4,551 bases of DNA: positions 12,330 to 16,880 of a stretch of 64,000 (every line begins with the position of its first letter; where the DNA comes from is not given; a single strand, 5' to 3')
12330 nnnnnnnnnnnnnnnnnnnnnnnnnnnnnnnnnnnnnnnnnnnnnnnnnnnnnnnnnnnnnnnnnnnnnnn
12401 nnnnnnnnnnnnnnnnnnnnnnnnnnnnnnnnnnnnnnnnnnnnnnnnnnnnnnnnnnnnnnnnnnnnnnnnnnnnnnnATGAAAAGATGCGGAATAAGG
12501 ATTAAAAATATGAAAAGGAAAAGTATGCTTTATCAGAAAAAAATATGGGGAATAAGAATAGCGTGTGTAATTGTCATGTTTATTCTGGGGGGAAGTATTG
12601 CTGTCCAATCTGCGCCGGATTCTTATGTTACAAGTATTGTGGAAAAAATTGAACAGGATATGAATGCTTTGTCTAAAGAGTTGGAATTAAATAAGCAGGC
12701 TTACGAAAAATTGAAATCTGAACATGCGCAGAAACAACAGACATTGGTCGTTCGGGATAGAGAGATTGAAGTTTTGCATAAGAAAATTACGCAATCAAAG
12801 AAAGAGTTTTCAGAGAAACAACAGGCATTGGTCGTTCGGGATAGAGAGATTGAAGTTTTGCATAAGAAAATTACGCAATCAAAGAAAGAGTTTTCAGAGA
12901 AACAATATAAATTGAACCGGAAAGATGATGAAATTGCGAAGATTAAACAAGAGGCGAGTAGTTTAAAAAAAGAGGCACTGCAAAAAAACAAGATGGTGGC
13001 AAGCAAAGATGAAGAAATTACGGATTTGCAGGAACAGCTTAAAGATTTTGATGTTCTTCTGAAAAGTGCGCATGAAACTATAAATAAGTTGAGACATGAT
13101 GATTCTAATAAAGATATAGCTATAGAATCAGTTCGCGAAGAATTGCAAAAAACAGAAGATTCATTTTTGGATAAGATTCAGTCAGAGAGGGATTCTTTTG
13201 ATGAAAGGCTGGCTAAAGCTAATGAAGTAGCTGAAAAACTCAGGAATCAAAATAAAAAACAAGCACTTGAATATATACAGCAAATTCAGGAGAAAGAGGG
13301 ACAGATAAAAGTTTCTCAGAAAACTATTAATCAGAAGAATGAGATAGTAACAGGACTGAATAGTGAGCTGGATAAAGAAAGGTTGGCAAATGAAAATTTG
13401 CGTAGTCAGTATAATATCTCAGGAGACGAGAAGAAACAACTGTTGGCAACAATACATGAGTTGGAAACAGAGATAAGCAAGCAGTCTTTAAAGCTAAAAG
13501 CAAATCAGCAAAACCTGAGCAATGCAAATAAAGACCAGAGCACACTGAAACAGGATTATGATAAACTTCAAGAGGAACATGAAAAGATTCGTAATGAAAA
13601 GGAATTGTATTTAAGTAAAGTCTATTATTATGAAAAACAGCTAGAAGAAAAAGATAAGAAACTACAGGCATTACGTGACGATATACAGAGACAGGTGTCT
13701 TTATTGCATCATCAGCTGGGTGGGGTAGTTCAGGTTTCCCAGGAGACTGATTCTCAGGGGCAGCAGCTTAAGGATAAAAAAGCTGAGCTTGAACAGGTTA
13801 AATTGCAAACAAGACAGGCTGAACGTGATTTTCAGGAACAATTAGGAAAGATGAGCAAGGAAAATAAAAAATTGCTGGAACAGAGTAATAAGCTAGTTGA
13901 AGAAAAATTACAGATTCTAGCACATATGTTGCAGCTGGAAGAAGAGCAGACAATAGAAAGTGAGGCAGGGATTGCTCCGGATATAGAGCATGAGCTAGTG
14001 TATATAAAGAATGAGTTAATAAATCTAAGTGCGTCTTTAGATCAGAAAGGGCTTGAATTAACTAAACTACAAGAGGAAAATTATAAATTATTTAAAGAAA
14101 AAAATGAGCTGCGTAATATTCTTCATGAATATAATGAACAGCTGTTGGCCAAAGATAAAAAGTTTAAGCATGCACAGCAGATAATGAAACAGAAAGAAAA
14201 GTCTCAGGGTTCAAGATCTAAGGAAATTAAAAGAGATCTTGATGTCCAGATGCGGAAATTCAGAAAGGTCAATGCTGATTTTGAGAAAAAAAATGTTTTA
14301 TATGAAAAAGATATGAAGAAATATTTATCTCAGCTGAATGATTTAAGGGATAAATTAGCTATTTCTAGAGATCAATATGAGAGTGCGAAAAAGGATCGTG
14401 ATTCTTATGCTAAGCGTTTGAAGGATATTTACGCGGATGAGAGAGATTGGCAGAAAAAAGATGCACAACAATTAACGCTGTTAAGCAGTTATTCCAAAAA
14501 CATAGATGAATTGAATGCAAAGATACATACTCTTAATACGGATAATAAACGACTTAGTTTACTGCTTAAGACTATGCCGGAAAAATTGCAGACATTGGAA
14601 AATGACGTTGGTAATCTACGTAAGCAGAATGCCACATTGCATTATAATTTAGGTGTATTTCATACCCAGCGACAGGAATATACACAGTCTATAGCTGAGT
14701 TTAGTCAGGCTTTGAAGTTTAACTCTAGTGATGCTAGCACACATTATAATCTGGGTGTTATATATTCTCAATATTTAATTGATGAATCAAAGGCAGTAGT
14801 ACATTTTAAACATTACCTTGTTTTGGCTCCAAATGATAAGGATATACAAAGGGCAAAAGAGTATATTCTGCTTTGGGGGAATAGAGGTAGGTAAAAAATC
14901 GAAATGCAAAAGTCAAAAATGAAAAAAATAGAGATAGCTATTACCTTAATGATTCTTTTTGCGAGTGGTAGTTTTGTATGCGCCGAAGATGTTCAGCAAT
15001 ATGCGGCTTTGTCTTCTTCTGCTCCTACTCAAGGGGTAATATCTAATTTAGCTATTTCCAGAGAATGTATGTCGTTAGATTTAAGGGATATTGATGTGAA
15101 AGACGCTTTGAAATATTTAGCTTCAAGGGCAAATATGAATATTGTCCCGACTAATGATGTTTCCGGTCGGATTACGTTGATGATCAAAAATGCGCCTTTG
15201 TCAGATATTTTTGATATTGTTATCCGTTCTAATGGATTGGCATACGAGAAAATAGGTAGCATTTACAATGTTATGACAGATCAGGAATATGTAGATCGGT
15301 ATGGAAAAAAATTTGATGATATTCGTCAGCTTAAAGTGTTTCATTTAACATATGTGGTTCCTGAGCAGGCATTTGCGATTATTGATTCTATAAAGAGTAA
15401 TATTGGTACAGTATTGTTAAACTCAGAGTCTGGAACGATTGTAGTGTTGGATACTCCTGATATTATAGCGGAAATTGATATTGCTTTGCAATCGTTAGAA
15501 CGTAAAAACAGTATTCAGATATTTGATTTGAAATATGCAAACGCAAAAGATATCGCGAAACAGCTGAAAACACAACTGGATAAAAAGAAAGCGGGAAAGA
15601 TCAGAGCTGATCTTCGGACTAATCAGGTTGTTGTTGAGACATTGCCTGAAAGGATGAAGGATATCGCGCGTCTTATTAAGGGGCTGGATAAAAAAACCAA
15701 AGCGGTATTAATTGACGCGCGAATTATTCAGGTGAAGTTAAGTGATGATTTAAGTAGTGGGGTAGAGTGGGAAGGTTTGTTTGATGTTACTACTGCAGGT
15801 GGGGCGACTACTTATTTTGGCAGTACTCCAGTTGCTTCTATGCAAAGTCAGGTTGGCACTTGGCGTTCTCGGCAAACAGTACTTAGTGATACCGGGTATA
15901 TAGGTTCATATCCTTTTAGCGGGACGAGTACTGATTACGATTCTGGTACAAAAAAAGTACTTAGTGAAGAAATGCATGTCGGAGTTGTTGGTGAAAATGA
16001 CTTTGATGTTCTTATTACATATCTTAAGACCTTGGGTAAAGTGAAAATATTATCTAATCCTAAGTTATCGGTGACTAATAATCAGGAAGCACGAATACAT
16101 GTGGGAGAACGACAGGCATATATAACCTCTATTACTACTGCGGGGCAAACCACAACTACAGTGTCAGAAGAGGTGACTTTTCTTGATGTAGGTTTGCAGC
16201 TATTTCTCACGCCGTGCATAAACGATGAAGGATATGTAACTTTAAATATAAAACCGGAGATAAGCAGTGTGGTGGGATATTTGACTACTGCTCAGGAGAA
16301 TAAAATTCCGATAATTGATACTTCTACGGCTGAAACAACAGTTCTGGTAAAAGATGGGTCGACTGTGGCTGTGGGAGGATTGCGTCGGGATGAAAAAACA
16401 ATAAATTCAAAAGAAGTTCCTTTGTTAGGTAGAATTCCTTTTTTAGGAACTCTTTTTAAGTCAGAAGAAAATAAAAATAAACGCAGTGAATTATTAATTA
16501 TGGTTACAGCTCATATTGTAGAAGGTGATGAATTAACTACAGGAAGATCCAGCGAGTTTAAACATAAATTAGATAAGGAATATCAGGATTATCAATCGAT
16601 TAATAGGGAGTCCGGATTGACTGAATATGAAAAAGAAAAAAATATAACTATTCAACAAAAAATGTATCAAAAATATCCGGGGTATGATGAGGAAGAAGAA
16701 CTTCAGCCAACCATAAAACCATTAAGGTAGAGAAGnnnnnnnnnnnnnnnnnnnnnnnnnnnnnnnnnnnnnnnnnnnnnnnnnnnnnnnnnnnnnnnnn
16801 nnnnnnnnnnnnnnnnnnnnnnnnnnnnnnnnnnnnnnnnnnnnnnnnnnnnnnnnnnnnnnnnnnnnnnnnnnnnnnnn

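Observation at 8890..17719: ExeA/MshM-like ATPase + GspC/PilP-like protein + two tandem secretin / coiled-coil-TPR modules, with no pilins or T2SS/T4P ATPases in the window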

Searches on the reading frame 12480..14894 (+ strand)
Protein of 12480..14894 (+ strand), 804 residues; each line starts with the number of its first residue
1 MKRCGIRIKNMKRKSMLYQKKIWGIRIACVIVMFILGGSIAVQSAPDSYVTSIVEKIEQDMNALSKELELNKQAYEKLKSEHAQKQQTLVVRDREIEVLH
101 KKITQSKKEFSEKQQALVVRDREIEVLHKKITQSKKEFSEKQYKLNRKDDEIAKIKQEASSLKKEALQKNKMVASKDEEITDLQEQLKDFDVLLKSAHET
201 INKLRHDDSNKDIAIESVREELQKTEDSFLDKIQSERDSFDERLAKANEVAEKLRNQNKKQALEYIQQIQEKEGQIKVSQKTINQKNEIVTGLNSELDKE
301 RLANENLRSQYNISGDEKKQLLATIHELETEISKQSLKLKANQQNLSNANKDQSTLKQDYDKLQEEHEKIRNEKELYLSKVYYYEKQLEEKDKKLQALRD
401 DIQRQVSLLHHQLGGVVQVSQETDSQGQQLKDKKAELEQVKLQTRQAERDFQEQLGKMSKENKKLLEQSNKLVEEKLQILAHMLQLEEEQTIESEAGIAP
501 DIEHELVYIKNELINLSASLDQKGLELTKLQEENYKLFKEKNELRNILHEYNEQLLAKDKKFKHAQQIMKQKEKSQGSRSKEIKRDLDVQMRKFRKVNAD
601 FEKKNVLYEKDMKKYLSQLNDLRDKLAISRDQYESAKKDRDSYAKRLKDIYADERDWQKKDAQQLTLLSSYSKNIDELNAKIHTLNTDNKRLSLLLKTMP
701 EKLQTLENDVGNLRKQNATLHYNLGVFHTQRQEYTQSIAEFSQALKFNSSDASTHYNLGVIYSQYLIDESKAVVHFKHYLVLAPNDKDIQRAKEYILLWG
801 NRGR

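Call 5: search_protein_families(library=pfam, proteins=[window:12480-14894:+], max_evalue=0.01)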
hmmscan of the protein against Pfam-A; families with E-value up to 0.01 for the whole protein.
window:12480-14894:+ (804 aa): 5 families
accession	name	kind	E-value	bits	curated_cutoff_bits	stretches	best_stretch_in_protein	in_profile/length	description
PF13414.12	TPR_11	-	2.9e-11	43.3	26.8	1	729-763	5-39/42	TPR repeat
PF00515.34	TPR_1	-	2.7e-05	24.2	27.8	0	719-750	2-33/34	Tetratricopeptide repeat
PF06818.20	Fez1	-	0.00039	21.4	34.4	1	160-312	13-160/199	Fez1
PF17675.6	APG6_N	-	0.00099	20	45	1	631-739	16-126/132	Apg6 coiled-coil region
PF25450.1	Rab11-FIP3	-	0.0052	17.5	31.9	1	694-746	54-106/125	Rab11-FIP3-like domain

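Call 7: search_protein_families(library=ncbifam, proteins=[window:12480-14894:+], max_evalue=0.01)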
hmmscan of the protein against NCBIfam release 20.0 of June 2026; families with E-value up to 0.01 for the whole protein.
window:12480-14894:+ (804 aa): 8 families
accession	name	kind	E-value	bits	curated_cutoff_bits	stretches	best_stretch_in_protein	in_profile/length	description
TIGR02168.1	SMC_prok_B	equivalog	1.4e-16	59.5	567.35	3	52-285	714-945/1181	chromosome segregation protein SMC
TIGR02169.1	SMC_prok_A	equivalog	5.8e-11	40.8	729.4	3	50-258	190-399/1165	chromosome segregation protein SMC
NF045487.1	ASRP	equivalog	3.7e-06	25.8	300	0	54-405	120-472/593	archaea-specific SMC-related protein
TIGR04523.1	Mplasa_alph_rch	subfamily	3.2e-05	22.1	270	0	47-310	380-632/745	helix-rich protein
NF002572.0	PRK02224.1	equivalog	0.00042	18.7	1087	0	215-464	208-447/888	DNA double-strand break repair ATPase Rad50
NF038350.1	taxis_HmpF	equivalog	0.0054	15.2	200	0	315-404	458-547/553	pilus motility taxis protein HmpF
TIGR04211.1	SH3_and_anchor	equivalog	0.0064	16.1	65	1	613-718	55-163/198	TIGR04211 family SH3 domain-containing protein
NF038218.1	IcmG_DotF_IVB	equivalog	0.0079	15.9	200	1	668-743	112-187/266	type IVB secretion system protein IcmG/DotF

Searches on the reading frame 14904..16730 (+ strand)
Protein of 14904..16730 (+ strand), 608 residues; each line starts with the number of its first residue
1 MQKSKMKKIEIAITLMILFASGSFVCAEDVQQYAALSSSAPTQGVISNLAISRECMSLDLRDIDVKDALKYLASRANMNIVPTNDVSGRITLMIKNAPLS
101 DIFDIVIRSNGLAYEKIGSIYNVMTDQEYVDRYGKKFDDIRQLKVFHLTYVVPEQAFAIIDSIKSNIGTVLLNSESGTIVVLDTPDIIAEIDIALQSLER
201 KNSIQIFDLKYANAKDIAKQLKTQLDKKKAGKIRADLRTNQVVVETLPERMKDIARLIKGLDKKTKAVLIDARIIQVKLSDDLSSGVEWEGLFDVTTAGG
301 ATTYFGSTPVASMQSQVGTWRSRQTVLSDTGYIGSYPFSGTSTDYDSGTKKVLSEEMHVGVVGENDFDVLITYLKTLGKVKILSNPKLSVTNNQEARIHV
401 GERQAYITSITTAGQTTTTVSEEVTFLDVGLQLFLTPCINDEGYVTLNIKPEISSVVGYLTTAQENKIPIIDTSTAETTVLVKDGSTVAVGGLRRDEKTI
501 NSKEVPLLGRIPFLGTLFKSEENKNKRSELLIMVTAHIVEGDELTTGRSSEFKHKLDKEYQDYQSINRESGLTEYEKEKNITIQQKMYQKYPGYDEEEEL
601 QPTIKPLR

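Call 5: search_protein_families(library=pfam, proteins=[window:14904-16730:+], max_evalue=0.01)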
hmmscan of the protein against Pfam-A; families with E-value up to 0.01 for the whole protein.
window:14904-16730:+ (608 aa): 3 families
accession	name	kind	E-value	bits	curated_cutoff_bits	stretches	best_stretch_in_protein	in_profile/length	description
PF00263.26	Secretin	-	7e-48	162.8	27.5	1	374-540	2-169/169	Bacterial type II and III secretion system protein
PF03958.22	Secretin_N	-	2.8e-19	69.5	28.2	2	205-264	2-66/69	Bacterial type II/III secretion system short domain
PF07660.19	STN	-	3.2e-06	27.3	28.4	1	80-122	3-48/52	Secretin and TonB N terminus short domain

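Call 7: search_protein_families(library=ncbifam, proteins=[window:14904-16730:+], max_evalue=0.01)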
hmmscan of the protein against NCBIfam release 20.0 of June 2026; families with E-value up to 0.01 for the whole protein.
window:14904-16730:+ (608 aa): 9 families
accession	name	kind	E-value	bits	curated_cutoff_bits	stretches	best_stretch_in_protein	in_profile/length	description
TIGR02515.1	IV_pilus_PilQ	subfamily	1.4e-73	248.3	284.35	2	205-540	100-428/428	type IV pilus secretin PilQ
TIGR02517.1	type_II_gspD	equivalog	7.5e-69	232.8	351.35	2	229-543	299-594/600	type II secretion system secretin GspD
TIGR02519.1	pilus_MshL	equivalog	1.5e-52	178.4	250.2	1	241-539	9-290/290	pilus (MSHA type) biogenesis protein MshL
NF010083.0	PRK13568.1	equivalog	2.5e-41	141.8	554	3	356-539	241-417/419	DNA uptake porin HofQ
TIGR02516.1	type_III_yscC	equivalog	6.9e-38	130.4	238.45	1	227-540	195-462/463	type III secretion system outer membrane ring subunit SctC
NF007851.2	PRK10560.1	exception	4.7e-33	114.6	598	3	367-540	244-410/412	DNA uptake porin HofQ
NF011873.0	PRK15346.1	equivalog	6.8e-22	77.8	524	2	339-540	301-495/499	EscC/YscC/HrcC family type III secretion system outer membrane ring protein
NF042912.1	Amuc_1098_fam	equivalog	3.9e-20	71.5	750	1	462-540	717-797/805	Amuc_1098 family type IV pilus outer membrane protein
TIGR02520.1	pilus_B_mal_scr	equivalog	3.2e-17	62.3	287.65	2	325-535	301-510/513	PilN family type IVB pilus formation outer membrane protein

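Call 39: search_solved_structures(query=window:14904-16730:+, max_evalue=0.001)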
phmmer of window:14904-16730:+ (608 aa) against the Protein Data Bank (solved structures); distinct sequences matched with E-value up to 0.001: 27.
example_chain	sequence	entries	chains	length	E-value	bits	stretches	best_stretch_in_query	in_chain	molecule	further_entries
6ve2_A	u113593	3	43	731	1e-40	143.1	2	165-554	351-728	Fimbrial assembly protein PilQ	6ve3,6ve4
9x0w_A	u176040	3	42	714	2.3e-39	138.7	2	205-548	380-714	Fimbrial assembly protein PilQ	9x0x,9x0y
3jc8_Qa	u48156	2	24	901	4.4e-38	134.4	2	203-540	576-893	PilQ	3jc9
5wln_G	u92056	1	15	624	1.1e-31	113.3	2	359-540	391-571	Type II secretion system protein D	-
6i1x_A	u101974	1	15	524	3.4e-31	111.7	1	233-556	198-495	Type II secretion system protein D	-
6w6m_A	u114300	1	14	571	2.8e-28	102.1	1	205-539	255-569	Type IV pilus secretin PilQ family protein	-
9sh1_A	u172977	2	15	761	1.2e-27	99.9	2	369-539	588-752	Type IV pilus biogenesis and competence protein PilQ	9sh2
9k8v_A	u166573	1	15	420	1.5e-27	99.7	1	227-547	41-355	General secretion pathway protein D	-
4av2_A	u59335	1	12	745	2e-27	99.3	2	369-539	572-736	TYPE IV PILUS BIOGENESIS AND COMPETENCE PROTEIN PILQ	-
6i1y_A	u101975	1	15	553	2.7e-27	98.8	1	188-558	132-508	General secretion pathway protein GspD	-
5zdh_A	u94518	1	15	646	2.8e-27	98.8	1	198-563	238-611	Type II secretion system protein D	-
6hcg_A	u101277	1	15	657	9.9e-27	96.9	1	233-551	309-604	Type II secretion system protein D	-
5wq8_A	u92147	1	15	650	2.5e-26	95.6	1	204-547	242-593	Type II secretion system protein D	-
5w68_A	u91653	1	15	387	9.5e-26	93.7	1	229-564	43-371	Putative type II secretion protein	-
5wq9_A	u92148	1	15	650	1.1e-25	93.6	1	226-547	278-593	Type II secretion system protein D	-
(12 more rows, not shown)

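Call 67: list_cluster_members(proteins=[window:14904-16730:+, window:10721-12505:+, window:9172-10032:+, P0001, P0121, window:21354-22514:+, window:19516-21357:+])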
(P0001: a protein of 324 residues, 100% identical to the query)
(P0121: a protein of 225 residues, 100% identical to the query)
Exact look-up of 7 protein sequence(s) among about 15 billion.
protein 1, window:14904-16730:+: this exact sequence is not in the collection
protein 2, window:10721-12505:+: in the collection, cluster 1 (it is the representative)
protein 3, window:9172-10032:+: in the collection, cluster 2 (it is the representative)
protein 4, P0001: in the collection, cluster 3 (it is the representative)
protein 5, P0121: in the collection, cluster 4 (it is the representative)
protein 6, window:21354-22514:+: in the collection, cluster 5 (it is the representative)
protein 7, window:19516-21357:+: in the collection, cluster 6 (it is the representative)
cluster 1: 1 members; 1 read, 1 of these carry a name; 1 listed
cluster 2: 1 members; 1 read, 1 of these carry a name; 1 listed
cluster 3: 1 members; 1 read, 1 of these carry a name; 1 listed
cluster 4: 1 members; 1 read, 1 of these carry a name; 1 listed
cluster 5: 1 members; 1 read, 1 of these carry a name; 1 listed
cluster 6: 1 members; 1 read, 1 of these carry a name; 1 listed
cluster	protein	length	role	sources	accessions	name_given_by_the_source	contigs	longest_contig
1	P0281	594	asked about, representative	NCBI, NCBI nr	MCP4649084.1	MAG: hypothetical protein GY853_03225 [PVC group bacterium] | hypothetical protein [PVC group bacterium]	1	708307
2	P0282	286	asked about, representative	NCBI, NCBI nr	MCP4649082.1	MAG: AAA family ATPase [PVC group bacterium] | AAA family ATPase [PVC group bacterium]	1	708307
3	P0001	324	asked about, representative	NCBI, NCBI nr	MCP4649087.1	MAG: tetratricopeptide repeat protein [PVC group bacterium] | tetratricopeptide repeat protein [PVC group bacterium]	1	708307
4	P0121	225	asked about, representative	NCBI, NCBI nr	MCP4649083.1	MAG: hypothetical protein GY853_03220 [PVC group bacterium] | hypothetical protein [PVC group bacterium]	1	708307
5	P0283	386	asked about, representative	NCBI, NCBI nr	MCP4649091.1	MAG: hypothetical protein GY853_03260 [PVC group bacterium] | hypothetical protein [PVC group bacterium]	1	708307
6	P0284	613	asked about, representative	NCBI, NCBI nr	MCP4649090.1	MAG: hypothetical protein GY853_03255 [PVC group bacterium] | hypothetical protein [PVC group bacterium]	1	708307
